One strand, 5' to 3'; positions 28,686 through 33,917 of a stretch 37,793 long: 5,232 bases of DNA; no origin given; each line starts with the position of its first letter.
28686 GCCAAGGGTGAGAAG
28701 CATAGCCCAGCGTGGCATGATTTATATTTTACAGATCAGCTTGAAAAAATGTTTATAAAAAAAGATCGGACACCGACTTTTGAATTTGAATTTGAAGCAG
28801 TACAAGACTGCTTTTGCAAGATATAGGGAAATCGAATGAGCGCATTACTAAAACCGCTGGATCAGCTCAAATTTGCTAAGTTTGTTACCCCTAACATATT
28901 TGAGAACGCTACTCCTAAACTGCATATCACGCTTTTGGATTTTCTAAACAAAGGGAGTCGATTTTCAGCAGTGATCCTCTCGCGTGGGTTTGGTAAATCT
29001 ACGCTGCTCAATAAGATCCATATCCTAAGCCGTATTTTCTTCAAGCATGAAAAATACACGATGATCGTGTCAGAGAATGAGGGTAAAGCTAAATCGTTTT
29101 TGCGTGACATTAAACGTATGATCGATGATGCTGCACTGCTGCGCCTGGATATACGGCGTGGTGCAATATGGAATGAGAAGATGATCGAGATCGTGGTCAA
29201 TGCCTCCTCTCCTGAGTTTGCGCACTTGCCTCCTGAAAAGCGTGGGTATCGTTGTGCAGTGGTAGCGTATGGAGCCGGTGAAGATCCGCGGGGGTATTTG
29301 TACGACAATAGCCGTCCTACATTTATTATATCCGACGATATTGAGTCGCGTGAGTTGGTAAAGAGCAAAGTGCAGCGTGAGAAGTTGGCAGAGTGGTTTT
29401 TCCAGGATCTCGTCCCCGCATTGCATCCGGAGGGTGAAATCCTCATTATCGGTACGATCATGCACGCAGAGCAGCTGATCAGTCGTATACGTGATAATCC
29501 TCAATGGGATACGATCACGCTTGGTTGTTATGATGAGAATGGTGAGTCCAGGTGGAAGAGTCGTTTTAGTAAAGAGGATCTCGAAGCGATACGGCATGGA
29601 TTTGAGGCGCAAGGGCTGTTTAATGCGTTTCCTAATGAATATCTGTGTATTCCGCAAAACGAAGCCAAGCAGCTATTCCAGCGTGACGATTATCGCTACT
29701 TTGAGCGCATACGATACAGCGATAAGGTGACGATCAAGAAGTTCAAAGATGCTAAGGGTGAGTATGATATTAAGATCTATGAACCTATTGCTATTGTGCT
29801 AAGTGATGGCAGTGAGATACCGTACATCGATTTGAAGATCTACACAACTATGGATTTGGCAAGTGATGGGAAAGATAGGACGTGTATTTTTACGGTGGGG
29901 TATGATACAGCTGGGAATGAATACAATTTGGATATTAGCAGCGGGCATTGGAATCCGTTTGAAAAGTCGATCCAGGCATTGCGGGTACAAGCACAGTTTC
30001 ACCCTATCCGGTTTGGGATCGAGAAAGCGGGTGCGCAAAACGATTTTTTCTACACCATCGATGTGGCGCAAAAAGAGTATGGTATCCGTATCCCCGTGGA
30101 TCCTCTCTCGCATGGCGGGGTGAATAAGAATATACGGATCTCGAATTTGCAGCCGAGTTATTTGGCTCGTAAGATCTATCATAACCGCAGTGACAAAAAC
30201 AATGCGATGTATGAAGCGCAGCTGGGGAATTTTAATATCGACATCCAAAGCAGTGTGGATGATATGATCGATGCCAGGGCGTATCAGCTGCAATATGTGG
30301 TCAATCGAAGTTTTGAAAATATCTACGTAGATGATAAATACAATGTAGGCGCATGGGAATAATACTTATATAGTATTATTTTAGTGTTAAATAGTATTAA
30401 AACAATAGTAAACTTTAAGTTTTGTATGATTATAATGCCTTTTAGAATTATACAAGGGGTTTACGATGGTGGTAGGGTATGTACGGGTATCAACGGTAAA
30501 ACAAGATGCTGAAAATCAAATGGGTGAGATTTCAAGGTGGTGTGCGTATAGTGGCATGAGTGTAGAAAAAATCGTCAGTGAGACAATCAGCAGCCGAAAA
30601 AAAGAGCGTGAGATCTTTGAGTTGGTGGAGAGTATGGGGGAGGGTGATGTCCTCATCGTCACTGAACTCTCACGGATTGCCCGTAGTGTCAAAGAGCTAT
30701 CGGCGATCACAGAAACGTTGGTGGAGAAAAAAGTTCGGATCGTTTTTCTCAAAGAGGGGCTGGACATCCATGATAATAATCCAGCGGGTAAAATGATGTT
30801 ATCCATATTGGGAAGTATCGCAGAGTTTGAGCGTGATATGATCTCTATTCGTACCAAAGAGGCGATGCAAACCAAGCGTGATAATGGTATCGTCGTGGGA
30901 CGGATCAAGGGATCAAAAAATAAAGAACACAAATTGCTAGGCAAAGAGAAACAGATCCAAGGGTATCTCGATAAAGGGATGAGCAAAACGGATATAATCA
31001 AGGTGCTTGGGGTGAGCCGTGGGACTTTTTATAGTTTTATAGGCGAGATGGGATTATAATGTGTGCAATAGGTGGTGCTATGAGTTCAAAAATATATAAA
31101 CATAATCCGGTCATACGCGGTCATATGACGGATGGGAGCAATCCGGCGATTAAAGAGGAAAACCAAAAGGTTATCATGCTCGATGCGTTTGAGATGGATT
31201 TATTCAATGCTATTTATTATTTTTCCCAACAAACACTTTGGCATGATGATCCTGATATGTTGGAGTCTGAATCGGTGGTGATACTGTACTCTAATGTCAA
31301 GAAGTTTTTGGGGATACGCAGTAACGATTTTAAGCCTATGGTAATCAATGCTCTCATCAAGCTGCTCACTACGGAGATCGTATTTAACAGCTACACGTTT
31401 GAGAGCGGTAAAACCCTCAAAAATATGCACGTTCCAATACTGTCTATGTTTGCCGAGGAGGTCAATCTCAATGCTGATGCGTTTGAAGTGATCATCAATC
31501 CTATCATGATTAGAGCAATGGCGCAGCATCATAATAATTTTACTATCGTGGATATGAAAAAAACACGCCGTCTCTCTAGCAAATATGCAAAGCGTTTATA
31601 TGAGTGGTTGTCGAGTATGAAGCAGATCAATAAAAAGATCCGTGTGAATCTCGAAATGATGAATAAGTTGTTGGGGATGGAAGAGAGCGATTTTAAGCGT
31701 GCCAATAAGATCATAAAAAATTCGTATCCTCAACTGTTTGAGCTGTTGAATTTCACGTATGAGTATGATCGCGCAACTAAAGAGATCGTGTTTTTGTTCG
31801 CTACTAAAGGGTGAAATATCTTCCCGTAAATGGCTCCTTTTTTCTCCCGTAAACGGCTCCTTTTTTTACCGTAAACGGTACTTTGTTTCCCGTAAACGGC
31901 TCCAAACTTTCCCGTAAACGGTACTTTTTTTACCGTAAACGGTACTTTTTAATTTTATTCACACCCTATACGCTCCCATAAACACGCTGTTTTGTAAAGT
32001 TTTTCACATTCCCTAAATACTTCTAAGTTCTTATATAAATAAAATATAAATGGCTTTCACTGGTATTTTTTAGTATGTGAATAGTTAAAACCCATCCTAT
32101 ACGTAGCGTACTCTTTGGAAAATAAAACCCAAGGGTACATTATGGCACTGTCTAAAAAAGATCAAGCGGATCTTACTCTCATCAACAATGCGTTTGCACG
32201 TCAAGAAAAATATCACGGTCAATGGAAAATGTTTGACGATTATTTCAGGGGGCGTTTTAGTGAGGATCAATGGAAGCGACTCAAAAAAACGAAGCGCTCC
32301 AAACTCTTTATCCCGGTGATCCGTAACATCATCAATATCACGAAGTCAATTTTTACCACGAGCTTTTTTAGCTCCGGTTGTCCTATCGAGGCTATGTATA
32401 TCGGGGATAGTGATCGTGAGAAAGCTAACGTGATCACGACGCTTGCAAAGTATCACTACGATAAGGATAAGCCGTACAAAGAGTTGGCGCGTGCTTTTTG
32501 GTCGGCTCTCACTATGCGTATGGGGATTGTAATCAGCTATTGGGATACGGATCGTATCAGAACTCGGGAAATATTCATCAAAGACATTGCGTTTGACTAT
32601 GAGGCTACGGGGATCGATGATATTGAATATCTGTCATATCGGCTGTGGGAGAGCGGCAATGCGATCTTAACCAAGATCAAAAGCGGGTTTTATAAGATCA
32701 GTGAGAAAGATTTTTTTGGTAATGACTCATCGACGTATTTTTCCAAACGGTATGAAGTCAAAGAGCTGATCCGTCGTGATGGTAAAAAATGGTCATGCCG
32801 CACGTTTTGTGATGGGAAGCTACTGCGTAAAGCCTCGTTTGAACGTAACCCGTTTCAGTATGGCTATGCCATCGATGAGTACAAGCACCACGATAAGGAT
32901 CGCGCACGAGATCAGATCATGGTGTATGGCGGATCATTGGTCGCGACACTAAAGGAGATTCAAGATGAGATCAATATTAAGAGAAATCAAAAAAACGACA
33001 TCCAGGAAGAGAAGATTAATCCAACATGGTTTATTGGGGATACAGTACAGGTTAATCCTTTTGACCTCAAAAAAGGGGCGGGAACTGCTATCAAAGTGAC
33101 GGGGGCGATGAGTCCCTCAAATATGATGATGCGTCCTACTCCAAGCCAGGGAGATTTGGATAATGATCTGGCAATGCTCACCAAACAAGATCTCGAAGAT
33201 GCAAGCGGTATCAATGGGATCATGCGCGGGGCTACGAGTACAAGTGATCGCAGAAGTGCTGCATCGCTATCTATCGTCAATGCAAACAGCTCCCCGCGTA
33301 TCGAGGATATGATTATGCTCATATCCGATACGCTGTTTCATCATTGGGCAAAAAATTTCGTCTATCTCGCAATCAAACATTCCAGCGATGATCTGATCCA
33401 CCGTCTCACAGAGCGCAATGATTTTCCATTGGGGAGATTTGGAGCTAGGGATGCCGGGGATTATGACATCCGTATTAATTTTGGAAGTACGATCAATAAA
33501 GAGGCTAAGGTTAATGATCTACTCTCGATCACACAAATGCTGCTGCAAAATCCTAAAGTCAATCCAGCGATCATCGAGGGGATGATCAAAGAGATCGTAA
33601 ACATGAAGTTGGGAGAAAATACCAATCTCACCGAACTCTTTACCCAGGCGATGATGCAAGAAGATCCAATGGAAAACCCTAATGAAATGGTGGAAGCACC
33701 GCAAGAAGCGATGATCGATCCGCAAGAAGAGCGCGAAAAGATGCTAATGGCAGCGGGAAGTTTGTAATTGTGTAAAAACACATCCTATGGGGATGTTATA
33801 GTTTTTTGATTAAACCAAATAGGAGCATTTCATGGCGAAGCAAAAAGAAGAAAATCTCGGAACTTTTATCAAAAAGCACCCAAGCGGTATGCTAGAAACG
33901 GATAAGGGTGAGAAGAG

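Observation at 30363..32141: Plasmid replicon cassette (serine recombinase - Rep_3-like initiator - six iterons) inserted between TerL and portal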

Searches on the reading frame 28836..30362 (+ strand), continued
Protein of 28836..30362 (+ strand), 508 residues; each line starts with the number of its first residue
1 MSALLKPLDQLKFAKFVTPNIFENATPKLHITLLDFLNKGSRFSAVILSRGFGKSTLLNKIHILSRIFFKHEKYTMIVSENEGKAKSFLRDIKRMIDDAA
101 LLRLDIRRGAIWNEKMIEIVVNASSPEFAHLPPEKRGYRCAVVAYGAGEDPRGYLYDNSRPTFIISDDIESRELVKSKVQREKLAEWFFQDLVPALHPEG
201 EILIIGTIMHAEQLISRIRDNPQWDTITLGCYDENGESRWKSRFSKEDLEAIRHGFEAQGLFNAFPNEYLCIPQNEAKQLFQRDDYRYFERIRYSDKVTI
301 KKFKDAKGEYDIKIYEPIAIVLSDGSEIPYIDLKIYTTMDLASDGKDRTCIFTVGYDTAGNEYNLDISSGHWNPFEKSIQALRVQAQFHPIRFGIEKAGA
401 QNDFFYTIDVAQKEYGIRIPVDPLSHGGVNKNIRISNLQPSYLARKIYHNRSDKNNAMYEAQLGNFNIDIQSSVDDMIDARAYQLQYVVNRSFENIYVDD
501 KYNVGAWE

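Call 83: search_dna_similar(query=window:28836-30359:+, collection=phages, mode=protein, max_rows=12, max_evalue=1e-10)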
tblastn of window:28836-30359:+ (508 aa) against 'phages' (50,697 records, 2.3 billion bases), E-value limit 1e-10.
Records with a match: 145; places in all: 145; records where one place covers at least 80% of the query: 9.
Best place of each record, by identity: <60% 145.
By first word of the organism name: Pseudomonas 86; Paenibacillus 13; Bacteriophage 9; Alteromonas 5; Bacillus 5; Stenotrophomonas 4; Burkholderia 4; Vibrio 3; Caudoviricetes 2; Mannheimia 2; and 10 more.
By host as written in the record: Pseudomonas aeruginosa 41; - 24; Pseudomonas aeruginosa PA14 17; Paenibacillus larvae 11; Alteromonas macleodii str. 'Balearic Sea AD45' 5; Stenotrophomonas maltophilia 2; Vibrio owensii GRA50-12 2; Stenotrophomonas maltophilia YCR3A-1 2; and 31 more.
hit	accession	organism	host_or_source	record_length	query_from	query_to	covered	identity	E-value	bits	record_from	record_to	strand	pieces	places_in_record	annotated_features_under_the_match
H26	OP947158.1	Desulfofustis phage LS06-2018-MD01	-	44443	14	483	93%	24.0%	1e-22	108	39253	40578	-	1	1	terminase large subunit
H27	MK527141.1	Caudoviricetes sp.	mangrove soil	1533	8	480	93%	22.7%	8e-11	70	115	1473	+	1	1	terminase large subunit TerL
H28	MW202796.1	Caudoviricetes sp.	Manatee Spring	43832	26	483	90%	23.0%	1e-29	129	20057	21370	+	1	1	terminase large subunit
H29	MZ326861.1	Stenotrophomonas phage Philippe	Stenotrophomonas maltophilia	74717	8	488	95%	20.9%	8e-12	74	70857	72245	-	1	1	terminase large subunit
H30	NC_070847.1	Stenotrophomonas phage Philippe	Stenotrophomonas maltophilia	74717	8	488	95%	20.9%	8e-12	74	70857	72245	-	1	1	terminase large subunit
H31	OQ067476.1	Caulobacter phage Kuura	Caulobacter sp.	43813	43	438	78%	25.1%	9e-21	102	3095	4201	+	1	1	putative large terminase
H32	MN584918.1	Vibrio phage phi50-12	Vibrio owensii GRA50-12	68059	23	480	90%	21.1%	1e-11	73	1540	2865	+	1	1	terminase large subunit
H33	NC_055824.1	Vibrio phage phi50-12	Vibrio owensii GRA50-12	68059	23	480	90%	21.1%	1e-11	73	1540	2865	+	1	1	terminase large subunit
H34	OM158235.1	Stenotrophomonas phage C121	Stenotrophomonas maltophilia YCR3A-1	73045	8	488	95%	20.0%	6e-11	71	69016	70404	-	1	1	terminase large subunit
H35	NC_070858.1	Stenotrophomonas phage C121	Stenotrophomonas maltophilia YCR3A-1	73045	8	488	95%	20.0%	6e-11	71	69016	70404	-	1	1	terminase large subunit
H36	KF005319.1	Alteromonas phage vB_AmaP_AD45-P4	Alteromonas macleodii str. 'Balearic ...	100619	1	404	80%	22.4%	6e-14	81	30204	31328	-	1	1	hypothetical protein (x2)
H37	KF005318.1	Alteromonas phage vB_AmaP_AD45-P3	Alteromonas macleodii str. 'Balearic ...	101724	1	404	80%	22.4%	6e-14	81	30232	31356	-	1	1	hypothetical protein (x2)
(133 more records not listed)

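Call 84: search_dna_similar(query=window:28836-30359:+, collection=plasmids, mode=protein, max_rows=12, max_evalue=1e-10)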
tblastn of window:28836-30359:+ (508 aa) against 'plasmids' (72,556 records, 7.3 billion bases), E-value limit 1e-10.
Records with a match: 10; places in all: 10; records where one place covers at least 80% of the query: 1.
Best place of each record, by identity: <60% 10.
By first word of the organism name: Klebsiella 4; Selenomonas 1; Clostridium 1; [Eubacterium] 1; Tepidibacter 1; Escherichia 1; Campylobacter 1.
By predicted mobility (MOB-suite, as given by PLSDB): conjugative 6; non-mobilizable 4.
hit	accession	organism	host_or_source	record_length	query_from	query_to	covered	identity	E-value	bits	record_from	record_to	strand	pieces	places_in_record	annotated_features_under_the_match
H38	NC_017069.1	Selenomonas ruminantium subsp. lactilytica TAM6421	-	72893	13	440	84%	25.4%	2e-18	97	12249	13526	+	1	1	terL: phage terminase large subunit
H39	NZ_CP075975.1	Clostridium perfringens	Roast beef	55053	48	440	77%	23.3%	6e-12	76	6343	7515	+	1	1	terL: phage terminase large subunit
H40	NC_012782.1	[Eubacterium] eligens ATCC 27750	-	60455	16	366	69%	24.5%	6e-11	73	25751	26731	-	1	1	terL: phage terminase large subunit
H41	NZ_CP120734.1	Tepidibacter hydrothermalis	-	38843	8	226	43%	28.2%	8e-19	98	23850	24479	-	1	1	terL: phage terminase large subunit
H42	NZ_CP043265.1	Escherichia albertii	Crow,genomic DNA,cloacal swab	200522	45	226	36%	28.7%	2e-12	78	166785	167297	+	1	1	terL: phage terminase large subunit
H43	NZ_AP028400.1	Campylobacter jejuni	Homo sapiens,feces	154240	50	224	34%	29.4%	7e-13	79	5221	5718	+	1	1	terL: phage terminase large subunit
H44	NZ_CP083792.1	Klebsiella variicola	Homo sapiens,wound swab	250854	41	224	36%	27.4%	6e-11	73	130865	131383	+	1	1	terL: phage terminase large subunit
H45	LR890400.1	Klebsiella pneumoniae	Homo sapiens,wound swab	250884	41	224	36%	27.4%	6e-11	73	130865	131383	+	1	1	none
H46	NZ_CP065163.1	Klebsiella variicola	Homo sapiens,urine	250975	41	224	36%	27.4%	6e-11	73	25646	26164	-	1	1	terL: phage terminase large subunit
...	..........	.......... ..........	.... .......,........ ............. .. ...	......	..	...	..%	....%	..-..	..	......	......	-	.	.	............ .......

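Call 89: search_protein_families(library=pfam, proteins=[L054:142-1737:+, L054:1747-2310:+, L054:2303-3238:+, L054:3329-3997:+, L054:3981-5087:+, L054:5137-6147:+, L054:6171-7250:+, L054:7467-8507:+, L054:8886-9773:+], max_evalue=0.001)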
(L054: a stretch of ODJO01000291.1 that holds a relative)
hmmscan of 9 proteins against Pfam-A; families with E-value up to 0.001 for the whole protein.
L054:142-1737:+ (531 aa): 2 families
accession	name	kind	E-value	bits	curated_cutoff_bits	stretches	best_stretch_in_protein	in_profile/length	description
PF00384.28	Molybdopterin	-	1.1e-26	94.2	24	1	2-295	143-352/353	Molybdopterin oxidoreductase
PF01568.27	Molydop_binding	-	3.7e-18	66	26.8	1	410-497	1-83/110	Molydopterin dinucleotide binding domain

L054:1747-2310:+ (187 aa): 11 families
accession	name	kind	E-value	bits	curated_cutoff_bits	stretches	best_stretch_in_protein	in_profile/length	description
PF13247.11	Fer4_11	-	2.8e-19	69.6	26.2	1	51-145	3-99/100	4Fe-4S dicluster domain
PF12838.12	Fer4_7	-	2.9e-13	50.5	27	1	13-74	2-52/52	4Fe-4S dicluster domain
PF00037.32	Fer4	-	7.3e-11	41.9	21.1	1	88-105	6-23/24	4Fe-4S binding domain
PF13187.11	Fer4_9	-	3.2e-10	40.3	27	2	13-74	2-51/52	4Fe-4S dicluster domain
PF13237.11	Fer4_10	-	6.7e-09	36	25.5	1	5-71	1-53/53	4Fe-4S dicluster domain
PF12837.12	Fer4_6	-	1.3e-08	34.8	25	0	55-74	6-23/24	4Fe-4S binding domain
PF12797.12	Fer4_2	-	1.4e-07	31.5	24.5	0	5-23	2-20/22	4Fe-4S binding domain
PF13484.11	Fer4_16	-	1.1e-06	29.8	30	0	131-169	7-46/66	4Fe-4S double cluster binding domain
PF12798.12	Fer4_3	-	8.5e-06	26.7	27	0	116-140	1-15/15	4Fe-4S binding domain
PF25160.1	LdpA_Fe-S-bd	-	6.4e-05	23.1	27.6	0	64-103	7-41/49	LdpA Fe-S cluster-binding domain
PF14697.11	Fer4_21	-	0.00055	20.5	35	0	9-72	4-53/59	4Fe-4S dicluster domain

L054:2303-3238:+ (311 aa): 2 families
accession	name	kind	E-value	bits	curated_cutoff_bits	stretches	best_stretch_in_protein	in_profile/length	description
PF03916.19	NrfD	-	2.4e-67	228.3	25.8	1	8-311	3-312/313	Polysulphide reductase, NrfD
PF14589.11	NrfD_2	-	5.4e-16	59.6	27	1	12-308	10-273/281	Polysulfide reductase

L054:3329-3997:+ (222 aa): 2 families
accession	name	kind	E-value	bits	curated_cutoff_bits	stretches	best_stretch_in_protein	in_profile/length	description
PF00072.30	Response_reg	-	3.7e-22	79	30.2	1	3-111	1-109/111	Response regulator receiver domain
PF00486.34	Trans_reg_C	-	1.4e-10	41.5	26.2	1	147-216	1-76/77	Transcriptional regulatory protein, C terminal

L054:3981-5087:+ (368 aa): 3 families
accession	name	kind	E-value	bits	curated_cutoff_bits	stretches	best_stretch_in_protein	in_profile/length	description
PF02518.31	HATPase_c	-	2.9e-16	60.3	26.4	1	267-366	5-108/111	Histidine kinase-, DNA gyrase B-, and HSP90-like ATPase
PF00512.31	HisKA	-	2.3e-06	28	26.9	1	162-211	2-57/66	His Kinase A (phospho-acceptor) domain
PF13581.12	HATPase_c_2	-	0.0002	21.8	27.4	1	276-347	40-114/127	Histidine kinase-like ATPase domain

L054:5137-6147:+ (336 aa): 12 families
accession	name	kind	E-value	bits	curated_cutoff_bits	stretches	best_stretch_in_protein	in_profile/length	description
PF05496.18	RuvB_N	-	1.9e-82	275.2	27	1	20-178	1-159/159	Holliday junction DNA helicase RuvB P-loop domain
PF17864.7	AAA_lid_4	-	5.3e-25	87.4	27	1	181-254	1-74/74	RuvB AAA lid domain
PF05491.19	RuvB_C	-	8.8e-23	80.5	24.7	1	256-324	2-71/72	RuvB C-terminal winged helix domain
PF00004.35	AAA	-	1.9e-22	80.6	21.2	1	55-178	1-129/131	ATPase family associated with various cellular activities (AAA)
PF07728.20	AAA_5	-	1.3e-10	41.9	22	1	54-172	1-139/139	AAA domain (dynein-related subfamily)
PF06068.19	TIP49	-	5.8e-06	26.1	23.8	1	26-83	24-81/347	TIP49 P-loop domain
PF01078.27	Mg_chelatase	-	1.9e-05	24.6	20.3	0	25-74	2-44/207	Magnesium chelatase, subunit ChlI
PF13173.12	AAA_14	-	0.00037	20.9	27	1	55-136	5-95/129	AAA domain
PF00910.28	RNA_helicase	-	0.00049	21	21.5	1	55-117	1-63/105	RNA helicase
PF00158.32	Sigma54_activat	-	0.00059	20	20.2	0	102-134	92-124/168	Sigma-54 interaction domain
PF07726.17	AAA_3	-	0.00092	19.5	27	0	54-81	1-28/131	ATPase family associated with various cellular activities (AAA)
PF13401.12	AAA_22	-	0.00099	19.9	27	0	55-76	8-29/130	AAA domain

L054:6171-7250:+ (359 aa): 0 families

L054:7467-8507:+ (346 aa): 1 family
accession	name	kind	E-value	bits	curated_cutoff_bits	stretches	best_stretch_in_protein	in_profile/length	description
PF01594.21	AI-2E_transport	-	1.9e-34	119.8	34.3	1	8-337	3-326/327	AI-2E family transporter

L054:8886-9773:+ (295 aa): 1 family
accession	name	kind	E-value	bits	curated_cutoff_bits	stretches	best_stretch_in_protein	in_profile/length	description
PF14827.12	dCache_3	-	1.6e-11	44.7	25.7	1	49-276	13-234/239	Double sensory domain of two-component sensor kinase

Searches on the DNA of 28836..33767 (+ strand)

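Call 8: search_dna_similar(query=window:28836-33767:+, collection=phages, mode=distant, max_rows=20)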
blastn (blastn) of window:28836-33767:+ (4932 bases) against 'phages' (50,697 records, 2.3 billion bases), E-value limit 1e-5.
No match.

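Call 9: search_dna_similar(query=window:30363-32141:+, collection=plasmids, mode=distant, max_rows=20)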
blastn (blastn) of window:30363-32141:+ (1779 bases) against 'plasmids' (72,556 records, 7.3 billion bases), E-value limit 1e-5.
No match.
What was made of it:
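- Tried and rejected: Searches of TerL-to-portal against the phage collection and of the cassette against the plasmid collection found nothing (calls 8, 9).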
